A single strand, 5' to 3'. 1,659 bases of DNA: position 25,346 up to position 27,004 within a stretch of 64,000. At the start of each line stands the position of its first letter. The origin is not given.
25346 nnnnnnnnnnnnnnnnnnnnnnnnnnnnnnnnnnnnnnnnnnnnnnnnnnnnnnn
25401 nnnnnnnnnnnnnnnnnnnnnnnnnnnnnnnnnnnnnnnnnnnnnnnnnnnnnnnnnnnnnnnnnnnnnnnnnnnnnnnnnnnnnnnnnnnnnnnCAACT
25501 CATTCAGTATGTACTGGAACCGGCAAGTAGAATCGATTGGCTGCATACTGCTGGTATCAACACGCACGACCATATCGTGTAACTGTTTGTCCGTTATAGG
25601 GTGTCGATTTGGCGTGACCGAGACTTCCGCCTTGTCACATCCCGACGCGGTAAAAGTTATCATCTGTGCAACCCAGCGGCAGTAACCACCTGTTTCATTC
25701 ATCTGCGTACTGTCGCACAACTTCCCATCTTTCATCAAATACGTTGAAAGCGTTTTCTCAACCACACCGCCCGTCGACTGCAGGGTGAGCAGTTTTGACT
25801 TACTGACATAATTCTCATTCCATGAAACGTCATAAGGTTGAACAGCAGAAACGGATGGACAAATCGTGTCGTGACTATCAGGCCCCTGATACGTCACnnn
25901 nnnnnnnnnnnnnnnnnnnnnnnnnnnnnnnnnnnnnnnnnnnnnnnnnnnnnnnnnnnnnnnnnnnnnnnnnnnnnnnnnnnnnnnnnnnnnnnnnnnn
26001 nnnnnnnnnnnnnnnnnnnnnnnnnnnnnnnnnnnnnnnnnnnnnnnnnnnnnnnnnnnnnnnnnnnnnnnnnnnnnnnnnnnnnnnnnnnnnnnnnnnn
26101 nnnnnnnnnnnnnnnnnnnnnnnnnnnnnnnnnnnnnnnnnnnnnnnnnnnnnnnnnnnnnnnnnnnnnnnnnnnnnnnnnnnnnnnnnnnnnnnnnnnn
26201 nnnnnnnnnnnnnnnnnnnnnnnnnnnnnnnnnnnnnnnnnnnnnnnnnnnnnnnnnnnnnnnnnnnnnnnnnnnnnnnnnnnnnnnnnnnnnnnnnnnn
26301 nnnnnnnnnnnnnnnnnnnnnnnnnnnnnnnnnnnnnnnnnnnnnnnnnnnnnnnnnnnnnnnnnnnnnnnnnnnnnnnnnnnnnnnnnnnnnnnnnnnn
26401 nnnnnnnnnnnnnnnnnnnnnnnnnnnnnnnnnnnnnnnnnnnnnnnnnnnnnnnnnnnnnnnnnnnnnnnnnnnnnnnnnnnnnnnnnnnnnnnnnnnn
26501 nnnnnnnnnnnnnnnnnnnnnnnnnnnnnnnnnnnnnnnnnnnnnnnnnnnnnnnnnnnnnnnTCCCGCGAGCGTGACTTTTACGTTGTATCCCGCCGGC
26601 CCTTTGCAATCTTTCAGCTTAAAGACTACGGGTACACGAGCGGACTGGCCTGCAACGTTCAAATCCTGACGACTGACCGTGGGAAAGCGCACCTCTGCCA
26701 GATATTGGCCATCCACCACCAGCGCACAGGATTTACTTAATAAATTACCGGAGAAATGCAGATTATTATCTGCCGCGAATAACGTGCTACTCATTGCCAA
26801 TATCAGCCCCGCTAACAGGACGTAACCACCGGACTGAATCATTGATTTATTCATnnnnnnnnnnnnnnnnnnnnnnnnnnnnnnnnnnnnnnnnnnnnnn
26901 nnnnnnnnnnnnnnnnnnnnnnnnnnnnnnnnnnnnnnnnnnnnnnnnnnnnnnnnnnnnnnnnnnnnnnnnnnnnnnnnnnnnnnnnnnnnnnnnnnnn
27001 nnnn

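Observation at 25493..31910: Cryptic fimbrial operon with an intact usher but broken pilin and accessory genes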

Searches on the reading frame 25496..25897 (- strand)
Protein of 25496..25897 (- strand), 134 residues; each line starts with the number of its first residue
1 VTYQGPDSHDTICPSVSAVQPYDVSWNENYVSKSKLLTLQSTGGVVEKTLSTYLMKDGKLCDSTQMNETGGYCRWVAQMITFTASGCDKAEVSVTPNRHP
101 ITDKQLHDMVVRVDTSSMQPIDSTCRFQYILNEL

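Call 47: search_protein_families(proteins=[window:25496-25897:-], library=ncbifam, max_evalue=0.001)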
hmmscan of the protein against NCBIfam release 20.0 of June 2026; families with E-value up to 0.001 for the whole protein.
window:25496-25897:- (134 aa): 0 families

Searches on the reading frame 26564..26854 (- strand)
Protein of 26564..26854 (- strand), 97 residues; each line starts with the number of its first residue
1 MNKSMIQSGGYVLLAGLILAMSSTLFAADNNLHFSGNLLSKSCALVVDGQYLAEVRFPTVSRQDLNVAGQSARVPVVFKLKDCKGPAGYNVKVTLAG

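Call 20: find_encoding_contigs(protein=window:26564-26854:-, flank=8000, max_places=8)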
Protein window:26564-26854:- (97 aa): no gene with exactly this product is on record in the collection.

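Call 47: search_protein_families(proteins=[window:26564-26854:-], library=ncbifam, max_evalue=0.001)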
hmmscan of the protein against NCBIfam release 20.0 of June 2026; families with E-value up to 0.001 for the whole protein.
window:26564-26854:- (97 aa): 6 families
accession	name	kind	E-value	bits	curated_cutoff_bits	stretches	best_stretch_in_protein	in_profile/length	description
NF011816.0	PRK15288.1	equivalog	1e-16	61.1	253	1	6-97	8-94/176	putative minor fimbrial subunit StfG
NF011792.0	PRK15260.1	equivalog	3.1e-16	59.7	264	1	5-97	4-96/178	fimbrial protein SteF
NF052362.1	FimF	equivalog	6e-05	22.7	200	1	12-97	6-90/175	type 1 fimbrial adaptor subunit FimF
NF052361.1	FimI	equivalog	8.5e-05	22.3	300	1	12-97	11-97/179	type 1 fimbrial minor subunit FimI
NF011756.0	PRK15209.1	equivalog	0.00016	21.3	221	1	15-97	7-93/174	long polar fimbrial major subunit LpfA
NF011821.1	PRK15293.1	equivalog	0.00085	19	300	1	14-85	15-87/185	fimbrial protein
